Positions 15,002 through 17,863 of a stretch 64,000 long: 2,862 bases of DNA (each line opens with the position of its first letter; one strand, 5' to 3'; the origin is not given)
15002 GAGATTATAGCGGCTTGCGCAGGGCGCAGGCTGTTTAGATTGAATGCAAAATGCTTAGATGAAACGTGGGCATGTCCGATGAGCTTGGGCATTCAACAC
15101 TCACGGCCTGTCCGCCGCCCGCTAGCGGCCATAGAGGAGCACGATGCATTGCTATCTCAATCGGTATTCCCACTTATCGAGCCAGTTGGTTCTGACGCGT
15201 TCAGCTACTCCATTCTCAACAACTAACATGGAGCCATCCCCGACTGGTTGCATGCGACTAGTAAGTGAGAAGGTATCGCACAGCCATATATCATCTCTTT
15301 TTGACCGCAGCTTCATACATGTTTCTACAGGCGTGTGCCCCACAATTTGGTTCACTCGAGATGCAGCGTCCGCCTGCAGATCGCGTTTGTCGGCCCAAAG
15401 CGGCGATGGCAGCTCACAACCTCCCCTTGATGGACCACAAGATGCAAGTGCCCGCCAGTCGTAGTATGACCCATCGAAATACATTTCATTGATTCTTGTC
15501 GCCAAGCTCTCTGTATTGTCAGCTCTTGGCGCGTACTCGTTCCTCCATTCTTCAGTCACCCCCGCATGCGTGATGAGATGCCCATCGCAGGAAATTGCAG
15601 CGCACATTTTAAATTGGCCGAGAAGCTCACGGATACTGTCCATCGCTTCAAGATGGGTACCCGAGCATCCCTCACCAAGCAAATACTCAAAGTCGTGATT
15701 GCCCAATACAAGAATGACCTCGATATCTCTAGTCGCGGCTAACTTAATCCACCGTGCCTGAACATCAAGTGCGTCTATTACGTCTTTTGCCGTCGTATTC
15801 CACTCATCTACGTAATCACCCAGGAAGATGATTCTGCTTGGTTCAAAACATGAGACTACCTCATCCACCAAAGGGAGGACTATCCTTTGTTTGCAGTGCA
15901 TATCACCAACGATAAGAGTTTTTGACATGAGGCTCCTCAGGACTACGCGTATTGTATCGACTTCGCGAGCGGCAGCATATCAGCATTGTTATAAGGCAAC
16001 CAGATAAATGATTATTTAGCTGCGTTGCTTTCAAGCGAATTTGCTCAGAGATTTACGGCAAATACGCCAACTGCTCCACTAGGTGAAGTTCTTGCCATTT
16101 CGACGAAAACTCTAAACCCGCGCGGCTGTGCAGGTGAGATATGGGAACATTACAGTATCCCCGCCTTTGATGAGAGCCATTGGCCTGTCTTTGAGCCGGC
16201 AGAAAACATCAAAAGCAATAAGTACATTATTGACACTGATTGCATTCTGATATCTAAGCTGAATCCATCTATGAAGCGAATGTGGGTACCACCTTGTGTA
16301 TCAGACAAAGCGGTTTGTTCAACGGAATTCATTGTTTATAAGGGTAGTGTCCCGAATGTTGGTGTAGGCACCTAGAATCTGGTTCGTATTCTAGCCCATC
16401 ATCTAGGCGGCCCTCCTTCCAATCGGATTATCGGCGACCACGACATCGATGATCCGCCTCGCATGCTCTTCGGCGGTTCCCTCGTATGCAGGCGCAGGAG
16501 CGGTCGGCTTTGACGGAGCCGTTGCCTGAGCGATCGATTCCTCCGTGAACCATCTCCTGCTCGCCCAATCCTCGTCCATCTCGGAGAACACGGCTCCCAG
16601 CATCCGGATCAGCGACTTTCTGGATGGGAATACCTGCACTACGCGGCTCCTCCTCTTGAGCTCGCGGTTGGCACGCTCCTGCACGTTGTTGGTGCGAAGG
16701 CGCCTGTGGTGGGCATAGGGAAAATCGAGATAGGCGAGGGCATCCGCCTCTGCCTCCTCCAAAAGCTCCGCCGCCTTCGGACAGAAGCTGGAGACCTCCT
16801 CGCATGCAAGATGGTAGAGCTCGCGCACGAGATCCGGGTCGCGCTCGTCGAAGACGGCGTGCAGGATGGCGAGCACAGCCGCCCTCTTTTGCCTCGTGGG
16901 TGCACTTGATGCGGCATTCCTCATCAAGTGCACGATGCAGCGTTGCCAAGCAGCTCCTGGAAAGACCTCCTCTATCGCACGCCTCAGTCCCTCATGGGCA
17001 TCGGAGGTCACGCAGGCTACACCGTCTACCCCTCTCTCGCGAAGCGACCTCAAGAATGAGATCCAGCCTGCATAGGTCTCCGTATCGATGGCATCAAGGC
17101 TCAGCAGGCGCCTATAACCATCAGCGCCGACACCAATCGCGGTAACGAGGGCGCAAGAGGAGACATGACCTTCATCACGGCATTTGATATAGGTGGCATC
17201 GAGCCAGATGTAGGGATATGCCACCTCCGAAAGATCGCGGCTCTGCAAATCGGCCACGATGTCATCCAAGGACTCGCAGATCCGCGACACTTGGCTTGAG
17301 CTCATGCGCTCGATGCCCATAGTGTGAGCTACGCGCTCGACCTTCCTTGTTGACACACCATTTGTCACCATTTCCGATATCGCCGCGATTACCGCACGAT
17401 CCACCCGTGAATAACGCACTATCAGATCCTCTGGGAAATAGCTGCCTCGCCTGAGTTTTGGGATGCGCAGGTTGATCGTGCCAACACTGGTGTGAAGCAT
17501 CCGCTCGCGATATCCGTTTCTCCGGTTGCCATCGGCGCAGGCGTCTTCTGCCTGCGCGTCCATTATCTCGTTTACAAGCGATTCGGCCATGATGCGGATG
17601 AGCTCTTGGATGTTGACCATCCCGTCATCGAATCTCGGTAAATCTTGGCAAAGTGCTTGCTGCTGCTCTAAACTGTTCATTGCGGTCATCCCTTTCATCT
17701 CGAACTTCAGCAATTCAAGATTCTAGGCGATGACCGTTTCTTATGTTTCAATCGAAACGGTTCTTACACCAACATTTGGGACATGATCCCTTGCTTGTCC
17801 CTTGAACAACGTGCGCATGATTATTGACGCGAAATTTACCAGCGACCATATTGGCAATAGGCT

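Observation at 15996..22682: Type I R-M locus whose cognate hsdS is truncated by an IS256-family element and abutted by an inverted silent half-hsdS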

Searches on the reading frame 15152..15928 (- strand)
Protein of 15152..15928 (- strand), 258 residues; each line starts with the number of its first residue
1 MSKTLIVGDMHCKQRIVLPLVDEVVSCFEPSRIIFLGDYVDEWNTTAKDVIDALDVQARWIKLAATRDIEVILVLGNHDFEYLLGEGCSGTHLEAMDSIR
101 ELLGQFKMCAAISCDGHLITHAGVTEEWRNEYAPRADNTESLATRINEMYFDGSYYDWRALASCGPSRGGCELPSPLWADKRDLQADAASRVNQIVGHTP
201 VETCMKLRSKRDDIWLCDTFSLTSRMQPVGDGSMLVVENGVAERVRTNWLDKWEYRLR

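Call 3: search_protein_families(library=pfam, proteins=[window:15152-15928:-], max_evalue=0.01)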
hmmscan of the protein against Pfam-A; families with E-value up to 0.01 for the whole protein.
window:15152-15928:- (258 aa): 2 families
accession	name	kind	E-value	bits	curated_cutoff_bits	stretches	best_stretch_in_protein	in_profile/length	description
PF00149.33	Metallophos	-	1.6e-09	38.9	21.5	1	3-147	2-137/191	Calcineurin-like phosphoesterase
PF12850.12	Metallophos_2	-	8.5e-05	23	27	1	4-123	3-90/154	Calcineurin-like phosphoesterase superfamily domain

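Call 9: find_encoding_contigs(protein=window:15152-15928:-, flank=10000, max_places=10)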
Protein window:15152-15928:- (258 aa): 20 contigs read that carry it; 10 places shown.
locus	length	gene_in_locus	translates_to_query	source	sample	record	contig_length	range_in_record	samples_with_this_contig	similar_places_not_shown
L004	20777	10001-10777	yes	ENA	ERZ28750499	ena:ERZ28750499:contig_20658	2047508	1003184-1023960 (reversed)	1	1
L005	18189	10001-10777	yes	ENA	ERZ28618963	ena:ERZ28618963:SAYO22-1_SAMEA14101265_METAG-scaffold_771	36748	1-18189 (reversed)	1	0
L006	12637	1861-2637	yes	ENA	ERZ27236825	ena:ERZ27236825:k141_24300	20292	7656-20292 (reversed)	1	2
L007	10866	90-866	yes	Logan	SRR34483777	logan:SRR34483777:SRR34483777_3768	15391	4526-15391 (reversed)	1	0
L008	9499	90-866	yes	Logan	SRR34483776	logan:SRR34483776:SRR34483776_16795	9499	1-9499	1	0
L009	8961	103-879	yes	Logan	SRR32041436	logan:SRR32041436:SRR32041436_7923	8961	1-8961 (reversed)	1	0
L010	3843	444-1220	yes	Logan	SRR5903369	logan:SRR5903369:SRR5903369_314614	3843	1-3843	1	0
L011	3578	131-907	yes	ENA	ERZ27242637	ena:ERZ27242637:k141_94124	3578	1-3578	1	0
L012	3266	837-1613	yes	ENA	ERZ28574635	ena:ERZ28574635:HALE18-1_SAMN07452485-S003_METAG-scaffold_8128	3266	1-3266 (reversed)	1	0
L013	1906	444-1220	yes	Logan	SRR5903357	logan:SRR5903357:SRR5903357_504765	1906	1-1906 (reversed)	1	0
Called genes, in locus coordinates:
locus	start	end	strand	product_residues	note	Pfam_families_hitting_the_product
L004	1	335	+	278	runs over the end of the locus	PF00590:TP_methylase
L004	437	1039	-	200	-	-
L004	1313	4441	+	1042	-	PF04313:HSDR_N, PF04851:ResIII, PF18766:SWI2_SNF2, PF00270:DEAD (faint), PF22679:T1R_D3-like, PF11867:T1RH-like_C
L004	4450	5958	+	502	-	PF12161:HsdM_N, PF02384:N6_Mtase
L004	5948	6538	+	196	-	PF01420:Methylase_S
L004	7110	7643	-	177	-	PF01420:Methylase_S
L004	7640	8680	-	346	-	PF02899:Phage_int_SAM_1 (weak), PF13495:Phage_int_SAM_4, PF00589:Phage_integrase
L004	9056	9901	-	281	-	PF01420:Methylase_S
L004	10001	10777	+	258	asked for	PF00149:Metallophos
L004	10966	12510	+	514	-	PF00133:tRNA-synt_1, PF01406:tRNA-synt_1e, PF09334:tRNA-synt_1g, PF00133:tRNA-synt_1, PF19303:Anticodon_3, PF08264:Anticodon_1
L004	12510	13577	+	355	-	PF01026:TatD_DNase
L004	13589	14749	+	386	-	PF03358:FMN_red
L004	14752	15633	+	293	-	PF00398:RrnaAD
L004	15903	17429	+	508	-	PF00535:Glycos_transf_2, PF13641:Glyco_tranf_2_3, PF13632:Glyco_trans_2_3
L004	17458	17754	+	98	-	-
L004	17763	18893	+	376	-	-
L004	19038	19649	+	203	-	PF05198:IF3_N, PF00707:IF3_C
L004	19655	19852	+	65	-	PF01632:Ribosomal_L35p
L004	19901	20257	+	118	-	PF00453:Ribosomal_L20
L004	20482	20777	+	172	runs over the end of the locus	PF13302:Acetyltransf_3 (weak), PF00583:Acetyltransf_1, PF13673:Acetyltransf_10, PF13508:Acetyltransf_7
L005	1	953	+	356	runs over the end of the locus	PF00696:AA_kinase, PF01472:PUA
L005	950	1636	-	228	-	-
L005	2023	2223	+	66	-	PF02800:Gp_dh_C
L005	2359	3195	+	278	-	PF00590:TP_methylase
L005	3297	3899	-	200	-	-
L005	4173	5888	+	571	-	-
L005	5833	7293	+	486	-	-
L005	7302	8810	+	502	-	PF12161:HsdM_N, PF02384:N6_Mtase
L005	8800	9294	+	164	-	PF01420:Methylase_S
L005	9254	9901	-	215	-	PF01420:Methylase_S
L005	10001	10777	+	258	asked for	PF00149:Metallophos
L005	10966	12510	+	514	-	PF00133:tRNA-synt_1, PF01406:tRNA-synt_1e, PF09334:tRNA-synt_1g, PF00133:tRNA-synt_1, PF09334:tRNA-synt_1g, PF00133:tRNA-synt_1, PF19303:Anticodon_3, PF08264:Anticodon_1 (weak)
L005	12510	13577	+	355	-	PF01026:TatD_DNase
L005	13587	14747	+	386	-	PF03358:FMN_red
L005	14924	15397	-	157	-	-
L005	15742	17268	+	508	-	PF00535:Glycos_transf_2, PF13641:Glyco_tranf_2_3, PF13632:Glyco_trans_2_3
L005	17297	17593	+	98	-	-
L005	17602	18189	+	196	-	?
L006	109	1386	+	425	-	PF00872:Transposase_mut, PF10551:MULE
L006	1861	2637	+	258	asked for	PF00149:Metallophos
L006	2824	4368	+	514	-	PF00133:tRNA-synt_1, PF01406:tRNA-synt_1e, PF09334:tRNA-synt_1g, PF00133:tRNA-synt_1, PF19303:Anticodon_3, PF08264:Anticodon_1 (weak)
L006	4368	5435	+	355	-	PF01026:TatD_DNase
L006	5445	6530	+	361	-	PF03358:FMN_red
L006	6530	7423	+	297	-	PF00398:RrnaAD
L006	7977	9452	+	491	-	PF00535:Glycos_transf_2, PF13641:Glyco_tranf_2_3, PF13632:Glyco_trans_2_3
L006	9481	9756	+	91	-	-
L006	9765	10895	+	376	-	-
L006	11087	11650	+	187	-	PF05198:IF3_N, PF00707:IF3_C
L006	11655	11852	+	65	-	PF01632:Ribosomal_L35p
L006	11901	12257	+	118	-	PF00453:Ribosomal_L20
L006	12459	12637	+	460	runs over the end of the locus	PF13411:MerR_1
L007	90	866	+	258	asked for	PF00149:Metallophos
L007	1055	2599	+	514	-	PF00133:tRNA-synt_1, PF01406:tRNA-synt_1e, PF09334:tRNA-synt_1g, PF00133:tRNA-synt_1, PF09334:tRNA-synt_1g, PF00133:tRNA-synt_1, PF19303:Anticodon_3, PF08264:Anticodon_1 (weak)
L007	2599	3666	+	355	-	PF01026:TatD_DNase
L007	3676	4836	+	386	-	PF03358:FMN_red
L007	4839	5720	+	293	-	PF00398:RrnaAD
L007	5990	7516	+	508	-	PF00535:Glycos_transf_2, PF13641:Glyco_tranf_2_3, PF13632:Glyco_trans_2_3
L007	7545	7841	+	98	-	-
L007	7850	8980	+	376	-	-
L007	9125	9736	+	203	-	PF05198:IF3_N, PF00707:IF3_C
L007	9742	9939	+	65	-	PF01632:Ribosomal_L35p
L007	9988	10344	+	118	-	PF00453:Ribosomal_L20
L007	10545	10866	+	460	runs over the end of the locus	PF13411:MerR_1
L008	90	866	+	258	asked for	PF00149:Metallophos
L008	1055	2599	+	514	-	PF00133:tRNA-synt_1, PF01406:tRNA-synt_1e, PF09334:tRNA-synt_1g, PF00133:tRNA-synt_1, PF09334:tRNA-synt_1g, PF00133:tRNA-synt_1, PF19303:Anticodon_3, PF08264:Anticodon_1 (weak)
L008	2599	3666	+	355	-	PF01026:TatD_DNase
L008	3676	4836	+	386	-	PF03358:FMN_red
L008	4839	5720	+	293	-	PF00398:RrnaAD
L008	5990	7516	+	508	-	PF00535:Glycos_transf_2, PF13641:Glyco_tranf_2_3, PF13632:Glyco_trans_2_3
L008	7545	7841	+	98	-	-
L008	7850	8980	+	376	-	-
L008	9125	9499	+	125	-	?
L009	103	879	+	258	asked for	PF00149:Metallophos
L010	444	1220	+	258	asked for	PF00149:Metallophos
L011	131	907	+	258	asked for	PF00149:Metallophos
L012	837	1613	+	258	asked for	PF00149:Metallophos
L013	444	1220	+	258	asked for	PF00149:Metallophos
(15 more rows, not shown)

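Call 34: search_protein_families(library=pfam, proteins=[L004:5942-6538:+, L004:7110-7643:-, L004:9056-9901:-], max_evalue=0.01)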
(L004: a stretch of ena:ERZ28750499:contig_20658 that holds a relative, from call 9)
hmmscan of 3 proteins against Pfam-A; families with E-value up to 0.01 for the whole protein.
L004:5942-6538:+ (198 aa): 1 family
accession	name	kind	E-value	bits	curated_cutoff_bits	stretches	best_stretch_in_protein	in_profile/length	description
PF01420.25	Methylase_S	-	3e-18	67.1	22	1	8-162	8-164/168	Type I restriction modification DNA specificity domain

L004:7110-7643:- (177 aa): 1 family
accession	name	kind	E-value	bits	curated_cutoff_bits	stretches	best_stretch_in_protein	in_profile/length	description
PF01420.25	Methylase_S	-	1e-13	52.3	22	1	2-173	8-164/168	Type I restriction modification DNA specificity domain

L004:9056-9901:- (281 aa): 1 family
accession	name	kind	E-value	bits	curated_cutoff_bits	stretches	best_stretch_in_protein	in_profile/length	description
PF01420.25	Methylase_S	-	5.2e-09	37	22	1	17-154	7-140/168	Type I restriction modification DNA specificity domain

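Call 51: search_protein_families(library=padloc, proteins=[window:15152-15928:-], max_evalue=0.001)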
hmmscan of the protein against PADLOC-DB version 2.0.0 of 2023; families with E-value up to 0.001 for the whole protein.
window:15152-15928:- (258 aa): 0 families

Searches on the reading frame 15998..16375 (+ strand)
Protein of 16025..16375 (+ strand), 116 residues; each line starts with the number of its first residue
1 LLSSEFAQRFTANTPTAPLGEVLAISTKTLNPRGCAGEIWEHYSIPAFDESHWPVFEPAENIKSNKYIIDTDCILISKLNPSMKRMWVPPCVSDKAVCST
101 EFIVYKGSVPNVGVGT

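Call 3: search_protein_families(library=pfam, proteins=[window:16025-16375:+], max_evalue=0.01)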
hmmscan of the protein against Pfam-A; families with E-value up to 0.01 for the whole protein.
window:16025-16375:+ (116 aa): 0 families

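Call 21: find_homologous_proteins(query=window:15998-16342:+, max_evalue=0.001)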
Query seq(115 aa) (115 aa): 231 proteins with E <= 0.001 among 233 candidates; the best 120 are listed.
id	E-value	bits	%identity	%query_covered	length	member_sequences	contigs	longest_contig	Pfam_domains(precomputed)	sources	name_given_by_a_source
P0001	5.3e-43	164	68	95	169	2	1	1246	-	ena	-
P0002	2.7e-38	149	65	90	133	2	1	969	-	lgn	-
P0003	4.9e-38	148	61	98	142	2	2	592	-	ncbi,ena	-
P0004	4.8e-36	141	75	73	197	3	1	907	-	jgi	-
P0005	5.2e-35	138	60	89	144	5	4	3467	-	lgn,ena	-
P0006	1.7e-33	133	69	78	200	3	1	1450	-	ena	-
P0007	3.8e-33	132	67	77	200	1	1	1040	-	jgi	jgi:type I restriction enzyme S subunit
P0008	1.7e-32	130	66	78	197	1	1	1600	-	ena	-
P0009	2.8e-32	129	71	73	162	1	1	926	-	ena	-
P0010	3.9e-32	129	66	77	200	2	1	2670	-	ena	-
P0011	1.2e-31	127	64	77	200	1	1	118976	-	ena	-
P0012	1.4e-31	127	71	67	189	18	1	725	-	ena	-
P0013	3.0e-30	123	70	67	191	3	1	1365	-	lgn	-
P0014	1.5e-29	120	62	77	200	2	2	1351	-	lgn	-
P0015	2.7e-29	120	62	78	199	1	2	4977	-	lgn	-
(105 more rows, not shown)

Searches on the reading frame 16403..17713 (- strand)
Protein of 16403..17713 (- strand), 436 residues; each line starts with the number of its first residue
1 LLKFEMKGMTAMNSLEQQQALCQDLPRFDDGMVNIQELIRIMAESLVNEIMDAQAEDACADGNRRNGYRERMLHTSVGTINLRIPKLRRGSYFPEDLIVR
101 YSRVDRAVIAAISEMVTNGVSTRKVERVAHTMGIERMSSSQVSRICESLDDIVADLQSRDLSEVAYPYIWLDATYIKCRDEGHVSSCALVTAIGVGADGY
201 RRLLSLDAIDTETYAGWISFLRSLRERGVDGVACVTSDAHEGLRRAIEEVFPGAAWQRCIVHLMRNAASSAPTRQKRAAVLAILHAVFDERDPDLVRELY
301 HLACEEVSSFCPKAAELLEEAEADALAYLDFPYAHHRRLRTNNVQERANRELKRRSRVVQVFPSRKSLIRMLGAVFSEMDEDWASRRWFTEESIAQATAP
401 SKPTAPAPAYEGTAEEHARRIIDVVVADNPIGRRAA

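Call 3: search_protein_families(library=pfam, proteins=[window:16403-17713:-], max_evalue=0.01)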
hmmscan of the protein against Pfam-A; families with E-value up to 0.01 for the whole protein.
window:16403-17713:- (436 aa): 2 families
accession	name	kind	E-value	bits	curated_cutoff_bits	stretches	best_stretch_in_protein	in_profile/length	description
PF00872.24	Transposase_mut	-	9.9e-105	351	21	1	28-384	22-377/379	Transposase, Mutator family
PF10551.15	MULE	-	8.2e-10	39.4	27.6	1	170-266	3-99/99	MULE transposase domain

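Call 8: find_encoding_contigs(protein=window:16403-17692:-, flank=5000, max_places=10)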
Protein window:16403-17692:- (429 aa): no gene with exactly this product is on record in the collection.

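Call 10: find_encoding_contigs(protein=window:16403-17680:-, flank=5000, max_places=10)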
Protein window:16403-17680:- (425 aa): 24 contigs read that carry it; 10 places shown.
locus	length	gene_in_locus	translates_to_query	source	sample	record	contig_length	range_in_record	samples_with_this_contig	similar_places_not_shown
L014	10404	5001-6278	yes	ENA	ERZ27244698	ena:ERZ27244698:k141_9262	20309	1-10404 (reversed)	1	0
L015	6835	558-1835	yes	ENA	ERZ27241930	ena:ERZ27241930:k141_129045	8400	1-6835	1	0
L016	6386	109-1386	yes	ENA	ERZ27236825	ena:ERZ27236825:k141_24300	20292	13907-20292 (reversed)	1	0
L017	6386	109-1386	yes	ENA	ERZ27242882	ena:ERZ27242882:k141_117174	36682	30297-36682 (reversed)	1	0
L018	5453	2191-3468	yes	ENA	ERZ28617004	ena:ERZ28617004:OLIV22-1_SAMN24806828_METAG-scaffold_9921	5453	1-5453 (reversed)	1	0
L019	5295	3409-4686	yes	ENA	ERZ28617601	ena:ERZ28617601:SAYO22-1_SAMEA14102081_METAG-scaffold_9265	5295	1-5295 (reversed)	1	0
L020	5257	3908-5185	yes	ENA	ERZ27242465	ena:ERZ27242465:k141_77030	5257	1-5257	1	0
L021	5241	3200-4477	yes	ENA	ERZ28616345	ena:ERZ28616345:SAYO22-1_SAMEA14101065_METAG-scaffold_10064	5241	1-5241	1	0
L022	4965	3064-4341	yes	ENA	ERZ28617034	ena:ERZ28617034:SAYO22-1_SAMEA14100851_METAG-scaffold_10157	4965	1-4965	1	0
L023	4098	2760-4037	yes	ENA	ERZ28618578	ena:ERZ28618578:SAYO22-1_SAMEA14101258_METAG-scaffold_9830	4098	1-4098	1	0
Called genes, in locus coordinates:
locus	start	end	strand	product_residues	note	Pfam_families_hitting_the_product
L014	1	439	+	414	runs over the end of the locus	PF04932:Wzy_C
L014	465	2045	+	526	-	-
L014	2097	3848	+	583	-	PF02776:TPP_enzyme_N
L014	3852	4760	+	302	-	PF23441:SDR (weak), PF00106:adh_short, PF08659:KR (weak), PF13561:adh_short_C2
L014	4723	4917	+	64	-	-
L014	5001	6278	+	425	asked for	PF00872:Transposase_mut, PF10551:MULE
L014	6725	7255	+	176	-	-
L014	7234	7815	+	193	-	-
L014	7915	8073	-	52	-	-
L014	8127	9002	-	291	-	-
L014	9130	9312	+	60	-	-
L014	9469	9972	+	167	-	-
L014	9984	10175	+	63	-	-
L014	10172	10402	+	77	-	?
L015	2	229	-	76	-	?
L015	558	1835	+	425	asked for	PF00872:Transposase_mut, PF10551:MULE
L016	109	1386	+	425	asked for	PF00872:Transposase_mut, PF10551:MULE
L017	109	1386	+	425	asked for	PF00872:Transposase_mut, PF10551:MULE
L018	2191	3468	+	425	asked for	PF00872:Transposase_mut, PF10551:MULE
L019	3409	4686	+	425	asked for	PF00872:Transposase_mut, PF10551:MULE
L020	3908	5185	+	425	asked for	PF00872:Transposase_mut, PF10551:MULE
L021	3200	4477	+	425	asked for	PF00872:Transposase_mut, PF10551:MULE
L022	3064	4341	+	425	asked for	PF00872:Transposase_mut, PF10551:MULE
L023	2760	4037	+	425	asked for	PF00872:Transposase_mut, PF10551:MULE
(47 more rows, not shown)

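Call 47: search_protein_families(library=ncbifam, proteins=[window:16403-17680:-], max_evalue=0.001)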
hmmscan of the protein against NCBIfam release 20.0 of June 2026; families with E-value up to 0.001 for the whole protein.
window:16403-17680:- (425 aa): 4 families
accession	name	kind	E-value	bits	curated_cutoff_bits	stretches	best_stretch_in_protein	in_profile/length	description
NF033543.2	transpos_IS256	equivalog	4e-99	331.8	150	1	41-366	6-336/338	IS256 family transposase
NF041731.2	transpos_ISH6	equivalog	3e-18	65.8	240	1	25-255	35-265/414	ISH6 family transposase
NF033544.1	transpos_IS1249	exception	1.2e-06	27.9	300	1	193-269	119-190/382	IS1249 family transposase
NF033587.1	transpos_IS6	equivalog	0.00018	21.2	125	0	96-171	9-83/202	IS6 family transposase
